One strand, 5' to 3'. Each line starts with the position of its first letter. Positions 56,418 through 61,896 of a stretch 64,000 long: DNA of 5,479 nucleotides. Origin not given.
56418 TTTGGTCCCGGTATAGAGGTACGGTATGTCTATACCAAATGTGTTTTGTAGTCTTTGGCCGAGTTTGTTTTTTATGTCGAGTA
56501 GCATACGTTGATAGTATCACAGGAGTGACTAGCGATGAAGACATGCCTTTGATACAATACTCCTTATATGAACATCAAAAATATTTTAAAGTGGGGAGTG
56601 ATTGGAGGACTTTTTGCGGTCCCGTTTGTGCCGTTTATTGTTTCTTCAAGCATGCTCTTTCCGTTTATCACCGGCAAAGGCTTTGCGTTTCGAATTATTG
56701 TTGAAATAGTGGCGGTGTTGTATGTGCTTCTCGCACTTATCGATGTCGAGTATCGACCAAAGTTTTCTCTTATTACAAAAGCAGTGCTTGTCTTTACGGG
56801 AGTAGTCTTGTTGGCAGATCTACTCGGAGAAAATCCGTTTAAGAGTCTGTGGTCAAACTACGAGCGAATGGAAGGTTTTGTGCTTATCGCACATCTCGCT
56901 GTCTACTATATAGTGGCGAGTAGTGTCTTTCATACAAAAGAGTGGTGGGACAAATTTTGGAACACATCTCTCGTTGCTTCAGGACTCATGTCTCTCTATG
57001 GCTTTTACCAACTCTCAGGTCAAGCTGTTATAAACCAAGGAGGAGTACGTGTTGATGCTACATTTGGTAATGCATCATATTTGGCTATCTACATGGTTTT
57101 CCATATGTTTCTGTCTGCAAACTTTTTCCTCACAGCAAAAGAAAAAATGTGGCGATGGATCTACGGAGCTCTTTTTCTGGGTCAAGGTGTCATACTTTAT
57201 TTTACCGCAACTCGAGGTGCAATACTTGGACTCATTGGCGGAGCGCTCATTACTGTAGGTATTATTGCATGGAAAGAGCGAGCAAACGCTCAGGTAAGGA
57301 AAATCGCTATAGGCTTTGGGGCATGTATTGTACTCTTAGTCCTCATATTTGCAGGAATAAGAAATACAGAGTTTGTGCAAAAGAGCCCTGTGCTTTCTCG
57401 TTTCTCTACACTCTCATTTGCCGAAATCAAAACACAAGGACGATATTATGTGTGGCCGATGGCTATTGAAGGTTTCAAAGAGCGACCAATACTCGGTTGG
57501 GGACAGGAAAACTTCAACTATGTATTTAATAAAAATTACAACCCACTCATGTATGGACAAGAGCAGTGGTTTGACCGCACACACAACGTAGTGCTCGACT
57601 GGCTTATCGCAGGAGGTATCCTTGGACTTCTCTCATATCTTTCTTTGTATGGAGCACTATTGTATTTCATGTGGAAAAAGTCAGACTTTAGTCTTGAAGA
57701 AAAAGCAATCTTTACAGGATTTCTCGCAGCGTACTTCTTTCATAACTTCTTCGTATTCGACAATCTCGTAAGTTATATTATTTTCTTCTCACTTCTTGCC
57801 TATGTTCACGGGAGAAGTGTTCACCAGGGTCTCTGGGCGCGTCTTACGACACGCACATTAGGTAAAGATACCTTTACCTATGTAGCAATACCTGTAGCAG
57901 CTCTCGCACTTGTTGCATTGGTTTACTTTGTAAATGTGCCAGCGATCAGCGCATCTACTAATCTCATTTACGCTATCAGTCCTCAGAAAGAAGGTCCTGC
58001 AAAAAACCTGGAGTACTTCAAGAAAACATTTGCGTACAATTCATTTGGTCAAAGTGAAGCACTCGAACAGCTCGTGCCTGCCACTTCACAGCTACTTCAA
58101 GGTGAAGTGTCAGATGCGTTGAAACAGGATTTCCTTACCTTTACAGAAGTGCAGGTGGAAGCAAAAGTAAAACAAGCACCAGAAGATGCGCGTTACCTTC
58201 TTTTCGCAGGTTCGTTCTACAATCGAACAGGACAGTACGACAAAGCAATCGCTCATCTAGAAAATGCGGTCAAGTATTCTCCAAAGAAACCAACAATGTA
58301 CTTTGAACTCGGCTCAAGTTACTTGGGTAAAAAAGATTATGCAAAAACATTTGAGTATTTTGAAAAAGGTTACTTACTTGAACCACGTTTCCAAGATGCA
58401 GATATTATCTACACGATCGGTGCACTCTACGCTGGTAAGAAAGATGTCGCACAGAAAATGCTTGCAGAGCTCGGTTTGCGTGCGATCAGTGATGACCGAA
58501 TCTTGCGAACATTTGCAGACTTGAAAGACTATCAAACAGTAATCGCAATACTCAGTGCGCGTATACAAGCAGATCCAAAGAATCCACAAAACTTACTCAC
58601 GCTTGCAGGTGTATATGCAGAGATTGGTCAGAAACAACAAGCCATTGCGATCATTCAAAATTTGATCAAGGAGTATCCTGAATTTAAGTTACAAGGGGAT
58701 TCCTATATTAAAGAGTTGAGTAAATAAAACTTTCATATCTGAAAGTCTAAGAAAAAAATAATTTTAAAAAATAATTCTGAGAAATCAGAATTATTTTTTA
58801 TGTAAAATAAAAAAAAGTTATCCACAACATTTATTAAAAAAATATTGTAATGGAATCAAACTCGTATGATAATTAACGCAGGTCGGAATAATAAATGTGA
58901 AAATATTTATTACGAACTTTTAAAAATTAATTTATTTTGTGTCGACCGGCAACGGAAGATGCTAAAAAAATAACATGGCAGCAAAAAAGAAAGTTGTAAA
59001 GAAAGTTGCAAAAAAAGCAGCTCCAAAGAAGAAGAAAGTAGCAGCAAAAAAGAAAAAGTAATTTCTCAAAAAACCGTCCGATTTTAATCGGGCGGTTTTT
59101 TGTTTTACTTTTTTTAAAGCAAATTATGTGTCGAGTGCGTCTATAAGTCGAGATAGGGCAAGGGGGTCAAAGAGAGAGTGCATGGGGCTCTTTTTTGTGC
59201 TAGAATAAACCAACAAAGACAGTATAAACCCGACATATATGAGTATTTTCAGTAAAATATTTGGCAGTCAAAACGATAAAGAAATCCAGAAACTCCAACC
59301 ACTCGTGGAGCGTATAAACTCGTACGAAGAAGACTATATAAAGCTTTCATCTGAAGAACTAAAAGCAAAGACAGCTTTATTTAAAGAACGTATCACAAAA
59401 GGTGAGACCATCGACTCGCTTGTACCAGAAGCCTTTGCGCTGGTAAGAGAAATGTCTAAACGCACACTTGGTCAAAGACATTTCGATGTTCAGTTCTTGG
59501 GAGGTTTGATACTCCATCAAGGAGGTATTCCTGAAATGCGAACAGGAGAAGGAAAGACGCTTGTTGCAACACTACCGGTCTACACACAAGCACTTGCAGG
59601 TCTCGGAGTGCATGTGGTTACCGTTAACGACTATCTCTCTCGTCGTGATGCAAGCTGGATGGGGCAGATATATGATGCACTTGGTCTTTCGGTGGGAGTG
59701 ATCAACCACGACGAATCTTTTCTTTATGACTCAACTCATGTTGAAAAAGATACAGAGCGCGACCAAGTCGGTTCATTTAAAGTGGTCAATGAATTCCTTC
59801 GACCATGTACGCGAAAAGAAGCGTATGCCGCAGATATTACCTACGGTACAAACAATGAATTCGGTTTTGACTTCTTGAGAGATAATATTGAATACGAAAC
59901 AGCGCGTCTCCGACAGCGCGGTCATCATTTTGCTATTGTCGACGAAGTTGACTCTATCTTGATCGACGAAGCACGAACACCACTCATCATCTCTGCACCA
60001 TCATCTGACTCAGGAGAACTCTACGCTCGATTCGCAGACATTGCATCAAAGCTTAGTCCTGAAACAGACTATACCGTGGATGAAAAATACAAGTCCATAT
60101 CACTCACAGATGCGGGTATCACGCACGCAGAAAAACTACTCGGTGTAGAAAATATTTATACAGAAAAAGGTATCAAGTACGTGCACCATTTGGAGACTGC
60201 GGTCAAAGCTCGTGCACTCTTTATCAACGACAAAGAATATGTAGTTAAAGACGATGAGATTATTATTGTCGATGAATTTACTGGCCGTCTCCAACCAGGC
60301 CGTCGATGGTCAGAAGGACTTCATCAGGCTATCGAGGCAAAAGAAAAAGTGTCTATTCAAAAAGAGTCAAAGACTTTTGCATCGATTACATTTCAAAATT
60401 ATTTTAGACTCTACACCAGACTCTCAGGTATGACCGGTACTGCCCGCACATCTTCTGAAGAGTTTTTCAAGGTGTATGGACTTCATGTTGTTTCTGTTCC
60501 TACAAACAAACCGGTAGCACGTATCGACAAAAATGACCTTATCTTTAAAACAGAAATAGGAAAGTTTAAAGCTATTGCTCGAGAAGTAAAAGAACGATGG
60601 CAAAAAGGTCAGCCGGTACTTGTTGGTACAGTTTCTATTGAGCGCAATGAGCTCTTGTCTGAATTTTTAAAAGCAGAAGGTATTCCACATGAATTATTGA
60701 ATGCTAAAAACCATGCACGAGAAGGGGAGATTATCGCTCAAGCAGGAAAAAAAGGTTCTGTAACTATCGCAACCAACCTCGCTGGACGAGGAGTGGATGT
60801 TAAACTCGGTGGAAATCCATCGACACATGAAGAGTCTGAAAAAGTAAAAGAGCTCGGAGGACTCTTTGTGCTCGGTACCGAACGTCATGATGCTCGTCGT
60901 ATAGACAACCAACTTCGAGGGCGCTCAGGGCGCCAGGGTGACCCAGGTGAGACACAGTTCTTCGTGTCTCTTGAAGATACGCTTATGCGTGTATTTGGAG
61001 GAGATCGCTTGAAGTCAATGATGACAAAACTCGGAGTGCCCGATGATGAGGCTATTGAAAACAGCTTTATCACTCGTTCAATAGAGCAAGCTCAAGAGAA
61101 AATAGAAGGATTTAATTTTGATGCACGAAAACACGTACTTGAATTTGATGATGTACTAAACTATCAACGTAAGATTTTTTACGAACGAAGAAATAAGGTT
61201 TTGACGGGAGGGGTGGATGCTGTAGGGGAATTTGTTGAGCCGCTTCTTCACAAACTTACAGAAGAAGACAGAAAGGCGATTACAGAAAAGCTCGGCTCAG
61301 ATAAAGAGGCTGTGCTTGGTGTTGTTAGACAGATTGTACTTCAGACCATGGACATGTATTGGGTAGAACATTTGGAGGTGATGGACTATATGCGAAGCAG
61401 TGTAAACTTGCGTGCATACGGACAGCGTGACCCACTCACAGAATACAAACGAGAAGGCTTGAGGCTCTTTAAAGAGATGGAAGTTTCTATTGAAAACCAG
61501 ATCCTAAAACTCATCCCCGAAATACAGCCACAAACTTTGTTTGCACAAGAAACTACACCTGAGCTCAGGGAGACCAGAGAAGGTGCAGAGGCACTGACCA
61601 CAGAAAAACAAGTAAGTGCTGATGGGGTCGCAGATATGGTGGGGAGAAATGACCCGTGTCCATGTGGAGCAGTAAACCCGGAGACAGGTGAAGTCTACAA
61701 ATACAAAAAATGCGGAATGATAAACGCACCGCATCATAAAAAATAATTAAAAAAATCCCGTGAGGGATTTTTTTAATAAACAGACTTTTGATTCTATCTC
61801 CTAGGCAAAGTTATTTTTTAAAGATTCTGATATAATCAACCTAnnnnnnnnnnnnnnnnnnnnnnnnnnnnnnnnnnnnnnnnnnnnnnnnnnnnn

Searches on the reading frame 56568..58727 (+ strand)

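Call 87: search_protein_families(library=pfam, proteins=[window:56568-58727:+], max_evalue=0.001)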
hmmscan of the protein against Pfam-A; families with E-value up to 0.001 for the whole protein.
window:56568-58727:+ (719 aa): 16 families
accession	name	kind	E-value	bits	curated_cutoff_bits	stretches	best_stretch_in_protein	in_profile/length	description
PF04932.20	Wzy_C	-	7.1e-22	78.2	31.7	1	203-358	3-149/149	O-Antigen ligase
PF14559.12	TPR_19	-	1.8e-11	44.7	25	1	652-705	4-57/68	Tetratricopeptide repeat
PF13181.12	TPR_8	-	7.8e-10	38.6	25.7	0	541-573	1-33/34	Tetratricopeptide repeat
PF13428.12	TPR_14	-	1.7e-08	34.8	23.5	0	544-582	4-42/44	Tetratricopeptide repeat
PF13414.12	TPR_11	-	2.6e-08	33.9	26.8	1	551-586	4-39/42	TPR repeat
PF07719.23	TPR_2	-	9.1e-08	32.1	27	0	552-573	12-33/34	Tetratricopeptide repeat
PF12895.13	ANAPC3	-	1.2e-07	32.3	27.2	0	653-702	3-51/82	Anaphase-promoting complex, cyclosome, subunit 3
PF13174.12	TPR_6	-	2.5e-07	31.4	26.3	0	676-705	3-32/33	Tetratricopeptide repeat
PF13432.12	TPR_16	-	2.8e-07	31.3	32.7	1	553-599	9-55/65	Tetratricopeptide repeat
PF00515.34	TPR_1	-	9.1e-06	25.7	27.8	0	550-573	10-33/34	Tetratricopeptide repeat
PF13371.12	TPR_9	-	1.2e-05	25.7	35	0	652-704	8-60/73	Tetratricopeptide repeat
PF14561.12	TPR_20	-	2.4e-05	25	25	0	659-702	8-51/90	Tetratricopeptide repeat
PF13424.12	TPR_12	-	2.7e-05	24.7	30.1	0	544-600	6-70/77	Tetratricopeptide repeat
PF23914.1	TPR_CcmH_CycH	-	6.2e-05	23.3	42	0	649-703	97-151/158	Cytochrome c-type biogenesis protein H TPR domain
PF25062.1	ARM_TT21_N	-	9.5e-05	22.7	40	0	529-601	84-162/222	Tetratricopeptide repeat protein 21 N-terminal ARM repeat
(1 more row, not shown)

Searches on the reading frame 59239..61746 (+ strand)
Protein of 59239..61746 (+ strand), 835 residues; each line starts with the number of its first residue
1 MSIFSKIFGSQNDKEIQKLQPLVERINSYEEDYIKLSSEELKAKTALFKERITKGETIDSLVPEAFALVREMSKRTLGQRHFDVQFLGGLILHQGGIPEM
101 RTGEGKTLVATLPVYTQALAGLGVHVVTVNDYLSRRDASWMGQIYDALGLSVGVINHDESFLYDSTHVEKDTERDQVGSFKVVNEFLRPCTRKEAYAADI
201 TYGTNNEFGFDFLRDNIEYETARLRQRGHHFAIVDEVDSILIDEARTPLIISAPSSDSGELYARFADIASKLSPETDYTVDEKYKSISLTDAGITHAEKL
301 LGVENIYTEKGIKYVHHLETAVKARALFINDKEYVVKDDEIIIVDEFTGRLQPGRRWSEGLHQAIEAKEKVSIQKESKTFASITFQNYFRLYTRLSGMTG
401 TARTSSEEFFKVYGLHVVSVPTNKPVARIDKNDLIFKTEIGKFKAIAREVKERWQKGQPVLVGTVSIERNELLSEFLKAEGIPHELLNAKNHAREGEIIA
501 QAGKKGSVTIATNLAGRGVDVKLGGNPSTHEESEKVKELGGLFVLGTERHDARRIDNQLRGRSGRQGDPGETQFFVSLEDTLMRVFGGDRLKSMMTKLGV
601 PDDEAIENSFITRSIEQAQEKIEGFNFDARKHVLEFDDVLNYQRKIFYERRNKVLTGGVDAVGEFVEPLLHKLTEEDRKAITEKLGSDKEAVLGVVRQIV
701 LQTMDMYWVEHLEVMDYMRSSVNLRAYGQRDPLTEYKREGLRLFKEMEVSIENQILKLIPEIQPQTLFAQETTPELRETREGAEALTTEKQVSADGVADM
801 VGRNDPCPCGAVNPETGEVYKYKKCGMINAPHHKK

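Call 87: search_protein_families(library=pfam, proteins=[window:59239-61746:+], max_evalue=0.001)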
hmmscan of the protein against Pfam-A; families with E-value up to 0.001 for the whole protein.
window:59239-61746:+ (835 aa): 4 families
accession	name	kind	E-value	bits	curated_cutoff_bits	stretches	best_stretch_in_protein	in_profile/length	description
PF07517.20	SecA_DEAD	-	9.3e-121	403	24.6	1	5-409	2-289/290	SecA DEAD-like domain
PF21090.3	P-loop_SecA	-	4.8e-80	268.4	27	2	425-531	1-107/205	SecA P-loop domain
PF07516.18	SecA_SW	-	2.4e-44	152.2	26.7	2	674-761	119-198/200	SecA Wing and Scaffold domain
PF01043.26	SecA_PP_bind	-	1.6e-40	138.5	23.5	1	259-366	3-110/110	SecA preprotein cross-linking domain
